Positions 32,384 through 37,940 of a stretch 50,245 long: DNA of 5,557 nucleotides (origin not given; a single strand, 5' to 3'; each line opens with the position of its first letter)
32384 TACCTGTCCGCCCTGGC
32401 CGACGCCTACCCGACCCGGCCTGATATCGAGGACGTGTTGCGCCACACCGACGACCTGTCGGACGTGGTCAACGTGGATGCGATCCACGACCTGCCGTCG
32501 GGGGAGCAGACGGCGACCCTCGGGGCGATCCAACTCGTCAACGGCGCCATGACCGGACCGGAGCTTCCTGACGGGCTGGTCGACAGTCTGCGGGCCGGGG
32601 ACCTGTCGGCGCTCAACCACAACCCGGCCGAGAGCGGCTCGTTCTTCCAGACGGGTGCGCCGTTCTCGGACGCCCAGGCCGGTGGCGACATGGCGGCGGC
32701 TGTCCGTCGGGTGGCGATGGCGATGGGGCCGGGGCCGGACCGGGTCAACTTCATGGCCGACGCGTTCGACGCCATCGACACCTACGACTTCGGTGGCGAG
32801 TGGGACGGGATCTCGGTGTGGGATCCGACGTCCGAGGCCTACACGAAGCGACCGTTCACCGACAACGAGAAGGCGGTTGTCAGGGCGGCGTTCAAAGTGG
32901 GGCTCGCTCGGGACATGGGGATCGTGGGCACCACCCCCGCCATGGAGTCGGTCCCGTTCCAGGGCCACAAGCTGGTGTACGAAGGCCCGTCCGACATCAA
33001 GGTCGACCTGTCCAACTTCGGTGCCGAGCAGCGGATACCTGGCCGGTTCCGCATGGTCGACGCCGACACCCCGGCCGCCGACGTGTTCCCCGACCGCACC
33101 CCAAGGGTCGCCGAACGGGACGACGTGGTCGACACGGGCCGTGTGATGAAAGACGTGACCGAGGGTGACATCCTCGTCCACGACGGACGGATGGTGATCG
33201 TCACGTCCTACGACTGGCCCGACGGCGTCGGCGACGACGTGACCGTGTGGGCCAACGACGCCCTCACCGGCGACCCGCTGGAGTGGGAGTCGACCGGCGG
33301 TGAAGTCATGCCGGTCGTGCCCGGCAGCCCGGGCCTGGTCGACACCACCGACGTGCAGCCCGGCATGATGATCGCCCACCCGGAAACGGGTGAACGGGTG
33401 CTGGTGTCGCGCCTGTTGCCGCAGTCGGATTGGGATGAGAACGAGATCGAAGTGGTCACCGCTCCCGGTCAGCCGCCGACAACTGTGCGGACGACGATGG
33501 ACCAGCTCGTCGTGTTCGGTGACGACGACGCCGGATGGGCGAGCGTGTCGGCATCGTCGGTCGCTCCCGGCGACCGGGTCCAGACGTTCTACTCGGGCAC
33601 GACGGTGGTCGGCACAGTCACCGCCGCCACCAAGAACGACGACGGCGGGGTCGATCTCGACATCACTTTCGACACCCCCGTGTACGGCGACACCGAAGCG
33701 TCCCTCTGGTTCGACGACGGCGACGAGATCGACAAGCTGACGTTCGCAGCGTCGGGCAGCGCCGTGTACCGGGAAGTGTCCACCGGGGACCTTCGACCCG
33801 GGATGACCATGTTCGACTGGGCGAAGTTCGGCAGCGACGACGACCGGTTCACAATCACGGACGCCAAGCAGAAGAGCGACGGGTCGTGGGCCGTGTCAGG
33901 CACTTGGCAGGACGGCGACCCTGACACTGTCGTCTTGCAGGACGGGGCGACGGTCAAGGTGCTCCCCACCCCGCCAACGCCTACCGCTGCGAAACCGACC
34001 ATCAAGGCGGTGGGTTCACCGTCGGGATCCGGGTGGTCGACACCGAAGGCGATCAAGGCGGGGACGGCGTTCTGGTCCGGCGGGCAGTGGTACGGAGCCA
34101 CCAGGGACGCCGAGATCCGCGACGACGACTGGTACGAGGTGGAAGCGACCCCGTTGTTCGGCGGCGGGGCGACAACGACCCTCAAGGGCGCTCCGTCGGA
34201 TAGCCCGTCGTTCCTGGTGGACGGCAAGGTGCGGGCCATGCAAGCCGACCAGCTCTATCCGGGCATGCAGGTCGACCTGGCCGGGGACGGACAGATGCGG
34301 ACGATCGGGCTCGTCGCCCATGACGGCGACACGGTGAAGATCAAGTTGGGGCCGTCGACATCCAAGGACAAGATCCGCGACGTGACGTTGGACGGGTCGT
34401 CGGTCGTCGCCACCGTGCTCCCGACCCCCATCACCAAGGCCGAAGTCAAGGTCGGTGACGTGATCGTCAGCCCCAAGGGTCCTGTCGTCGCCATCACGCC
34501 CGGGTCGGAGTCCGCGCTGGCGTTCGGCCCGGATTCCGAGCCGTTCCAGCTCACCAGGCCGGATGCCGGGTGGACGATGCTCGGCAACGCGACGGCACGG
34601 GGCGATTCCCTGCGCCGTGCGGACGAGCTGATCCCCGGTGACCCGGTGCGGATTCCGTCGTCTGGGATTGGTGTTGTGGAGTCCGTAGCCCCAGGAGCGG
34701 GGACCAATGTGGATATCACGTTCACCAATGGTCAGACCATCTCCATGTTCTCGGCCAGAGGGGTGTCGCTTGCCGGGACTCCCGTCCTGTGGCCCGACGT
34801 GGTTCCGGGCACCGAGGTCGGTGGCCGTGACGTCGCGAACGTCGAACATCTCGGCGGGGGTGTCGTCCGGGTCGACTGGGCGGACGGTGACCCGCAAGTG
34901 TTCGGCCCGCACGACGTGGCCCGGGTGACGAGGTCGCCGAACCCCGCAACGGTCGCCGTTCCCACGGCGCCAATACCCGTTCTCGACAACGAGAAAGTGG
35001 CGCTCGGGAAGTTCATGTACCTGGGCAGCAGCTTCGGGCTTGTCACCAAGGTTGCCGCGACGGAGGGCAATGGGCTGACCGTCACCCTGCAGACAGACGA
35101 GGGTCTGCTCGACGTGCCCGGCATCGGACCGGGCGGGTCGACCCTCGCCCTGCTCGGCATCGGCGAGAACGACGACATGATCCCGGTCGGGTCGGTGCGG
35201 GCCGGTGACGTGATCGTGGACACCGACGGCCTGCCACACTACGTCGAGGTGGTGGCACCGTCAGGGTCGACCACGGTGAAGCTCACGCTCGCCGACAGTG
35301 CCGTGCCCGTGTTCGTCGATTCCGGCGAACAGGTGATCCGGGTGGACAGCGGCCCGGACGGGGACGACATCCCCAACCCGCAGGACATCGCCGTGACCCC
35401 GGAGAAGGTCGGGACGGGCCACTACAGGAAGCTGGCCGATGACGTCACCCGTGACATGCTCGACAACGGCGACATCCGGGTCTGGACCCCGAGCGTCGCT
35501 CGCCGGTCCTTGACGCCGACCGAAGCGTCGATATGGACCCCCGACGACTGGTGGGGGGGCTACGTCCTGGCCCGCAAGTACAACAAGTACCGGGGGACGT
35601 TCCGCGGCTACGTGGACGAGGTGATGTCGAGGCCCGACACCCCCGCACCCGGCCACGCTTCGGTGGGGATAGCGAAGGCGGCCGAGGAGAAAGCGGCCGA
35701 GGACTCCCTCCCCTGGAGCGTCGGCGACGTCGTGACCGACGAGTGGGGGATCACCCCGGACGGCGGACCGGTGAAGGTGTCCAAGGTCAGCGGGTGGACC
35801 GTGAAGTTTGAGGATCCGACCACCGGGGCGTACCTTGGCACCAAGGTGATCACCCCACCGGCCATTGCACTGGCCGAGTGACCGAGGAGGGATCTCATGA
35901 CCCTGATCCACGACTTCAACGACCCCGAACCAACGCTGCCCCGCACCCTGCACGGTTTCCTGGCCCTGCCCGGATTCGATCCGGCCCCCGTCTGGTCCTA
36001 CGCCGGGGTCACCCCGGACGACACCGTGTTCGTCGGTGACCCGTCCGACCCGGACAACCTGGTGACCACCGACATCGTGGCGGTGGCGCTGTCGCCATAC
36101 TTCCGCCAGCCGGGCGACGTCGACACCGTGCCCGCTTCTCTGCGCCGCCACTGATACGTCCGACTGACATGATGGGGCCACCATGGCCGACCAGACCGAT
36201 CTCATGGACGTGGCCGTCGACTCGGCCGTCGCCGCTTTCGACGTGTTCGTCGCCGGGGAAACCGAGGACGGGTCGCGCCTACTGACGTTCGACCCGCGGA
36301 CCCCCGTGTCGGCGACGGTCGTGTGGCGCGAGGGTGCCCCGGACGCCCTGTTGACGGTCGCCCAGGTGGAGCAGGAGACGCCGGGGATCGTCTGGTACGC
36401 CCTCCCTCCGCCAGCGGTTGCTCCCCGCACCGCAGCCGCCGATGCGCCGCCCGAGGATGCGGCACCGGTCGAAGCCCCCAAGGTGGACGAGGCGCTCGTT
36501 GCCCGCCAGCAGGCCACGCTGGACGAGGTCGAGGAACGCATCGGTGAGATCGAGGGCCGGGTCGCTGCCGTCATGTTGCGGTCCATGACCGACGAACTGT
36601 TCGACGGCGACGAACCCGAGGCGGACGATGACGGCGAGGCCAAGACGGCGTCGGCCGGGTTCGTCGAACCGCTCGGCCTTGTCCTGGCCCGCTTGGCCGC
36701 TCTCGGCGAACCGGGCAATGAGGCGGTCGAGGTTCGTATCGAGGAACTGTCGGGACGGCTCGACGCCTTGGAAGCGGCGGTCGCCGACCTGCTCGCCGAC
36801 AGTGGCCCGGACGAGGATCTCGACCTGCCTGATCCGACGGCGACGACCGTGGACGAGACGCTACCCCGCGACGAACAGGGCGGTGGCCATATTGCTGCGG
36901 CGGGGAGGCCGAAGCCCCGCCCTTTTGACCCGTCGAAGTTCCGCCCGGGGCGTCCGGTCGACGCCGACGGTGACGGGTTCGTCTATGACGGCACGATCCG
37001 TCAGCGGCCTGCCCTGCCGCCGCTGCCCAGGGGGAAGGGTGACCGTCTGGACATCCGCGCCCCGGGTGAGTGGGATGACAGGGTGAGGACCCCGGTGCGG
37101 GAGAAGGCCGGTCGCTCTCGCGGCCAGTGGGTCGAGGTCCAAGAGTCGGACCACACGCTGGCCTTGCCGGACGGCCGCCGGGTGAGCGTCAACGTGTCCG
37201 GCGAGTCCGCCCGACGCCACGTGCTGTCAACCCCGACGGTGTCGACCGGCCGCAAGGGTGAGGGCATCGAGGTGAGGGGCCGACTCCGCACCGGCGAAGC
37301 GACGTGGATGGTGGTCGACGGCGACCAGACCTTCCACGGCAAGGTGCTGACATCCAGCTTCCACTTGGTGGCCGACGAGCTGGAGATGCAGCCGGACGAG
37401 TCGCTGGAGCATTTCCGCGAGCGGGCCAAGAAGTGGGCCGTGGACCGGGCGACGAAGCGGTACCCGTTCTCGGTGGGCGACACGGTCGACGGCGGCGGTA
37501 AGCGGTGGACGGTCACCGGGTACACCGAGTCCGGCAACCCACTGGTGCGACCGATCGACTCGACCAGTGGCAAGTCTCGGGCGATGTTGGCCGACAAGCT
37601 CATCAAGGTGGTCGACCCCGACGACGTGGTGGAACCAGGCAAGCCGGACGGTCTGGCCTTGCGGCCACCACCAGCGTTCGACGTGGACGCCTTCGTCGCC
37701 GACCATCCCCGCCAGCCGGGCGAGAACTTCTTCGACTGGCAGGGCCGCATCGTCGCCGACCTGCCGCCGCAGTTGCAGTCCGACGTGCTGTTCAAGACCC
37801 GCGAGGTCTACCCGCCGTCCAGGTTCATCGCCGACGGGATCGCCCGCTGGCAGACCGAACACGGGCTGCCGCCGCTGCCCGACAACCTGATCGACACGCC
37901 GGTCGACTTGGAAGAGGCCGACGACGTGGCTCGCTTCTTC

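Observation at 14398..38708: A 24-kb cassette of giant multi-enzyme, polyvalent-type proteins between portal and capsid genes: a candidate virion-delivered effector arsenal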

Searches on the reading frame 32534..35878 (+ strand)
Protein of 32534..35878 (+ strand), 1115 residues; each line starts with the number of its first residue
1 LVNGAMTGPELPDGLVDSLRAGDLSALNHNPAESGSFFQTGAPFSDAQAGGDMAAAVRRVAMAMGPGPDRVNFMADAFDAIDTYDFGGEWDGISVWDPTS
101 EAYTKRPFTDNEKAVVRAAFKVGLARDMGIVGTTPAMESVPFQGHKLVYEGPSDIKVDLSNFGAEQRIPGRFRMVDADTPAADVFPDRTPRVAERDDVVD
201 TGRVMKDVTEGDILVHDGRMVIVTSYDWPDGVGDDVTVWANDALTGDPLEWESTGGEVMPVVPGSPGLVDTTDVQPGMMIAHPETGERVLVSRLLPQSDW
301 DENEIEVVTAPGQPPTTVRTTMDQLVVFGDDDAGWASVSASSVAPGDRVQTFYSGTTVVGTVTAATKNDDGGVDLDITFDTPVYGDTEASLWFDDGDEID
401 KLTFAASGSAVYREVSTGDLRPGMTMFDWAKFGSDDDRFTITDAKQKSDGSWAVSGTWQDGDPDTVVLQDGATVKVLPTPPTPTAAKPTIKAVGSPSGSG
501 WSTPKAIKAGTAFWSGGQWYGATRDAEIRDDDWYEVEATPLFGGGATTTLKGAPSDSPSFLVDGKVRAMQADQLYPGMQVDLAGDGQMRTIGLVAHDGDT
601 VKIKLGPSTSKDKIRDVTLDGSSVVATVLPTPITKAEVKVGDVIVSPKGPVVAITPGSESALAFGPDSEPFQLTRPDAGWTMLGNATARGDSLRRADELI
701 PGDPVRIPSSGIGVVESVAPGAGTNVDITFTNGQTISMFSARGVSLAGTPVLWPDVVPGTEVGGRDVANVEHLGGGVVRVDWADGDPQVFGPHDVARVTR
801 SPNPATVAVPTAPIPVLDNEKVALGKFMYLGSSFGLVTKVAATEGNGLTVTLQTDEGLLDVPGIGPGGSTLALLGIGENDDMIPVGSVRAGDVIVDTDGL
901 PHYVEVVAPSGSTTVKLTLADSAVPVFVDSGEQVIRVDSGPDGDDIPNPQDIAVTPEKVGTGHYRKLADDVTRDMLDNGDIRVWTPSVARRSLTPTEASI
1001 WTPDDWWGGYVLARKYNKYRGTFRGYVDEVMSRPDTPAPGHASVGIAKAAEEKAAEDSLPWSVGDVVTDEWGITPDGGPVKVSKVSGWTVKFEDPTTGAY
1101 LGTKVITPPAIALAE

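Call 104: search_protein_families(library=phrogs, proteins=[window:32534-35878:+], max_evalue=1)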
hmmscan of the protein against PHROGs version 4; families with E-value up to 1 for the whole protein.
window:32534-35878:+ (1115 aa): 1 family
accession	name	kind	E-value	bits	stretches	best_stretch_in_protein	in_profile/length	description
phrog_3623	-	unknown function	0.21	12.5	0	205-227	9-31/62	-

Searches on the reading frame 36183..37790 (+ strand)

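Call 104: search_protein_families(library=phrogs, proteins=[window:36183-37790:+], max_evalue=1)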
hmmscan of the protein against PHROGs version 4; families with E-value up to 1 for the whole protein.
window:36183-37790:+ (536 aa): 1 family
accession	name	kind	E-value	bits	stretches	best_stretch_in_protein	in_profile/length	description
phrog_9414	-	unknown function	0.48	11.5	0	111-130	44-63/71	-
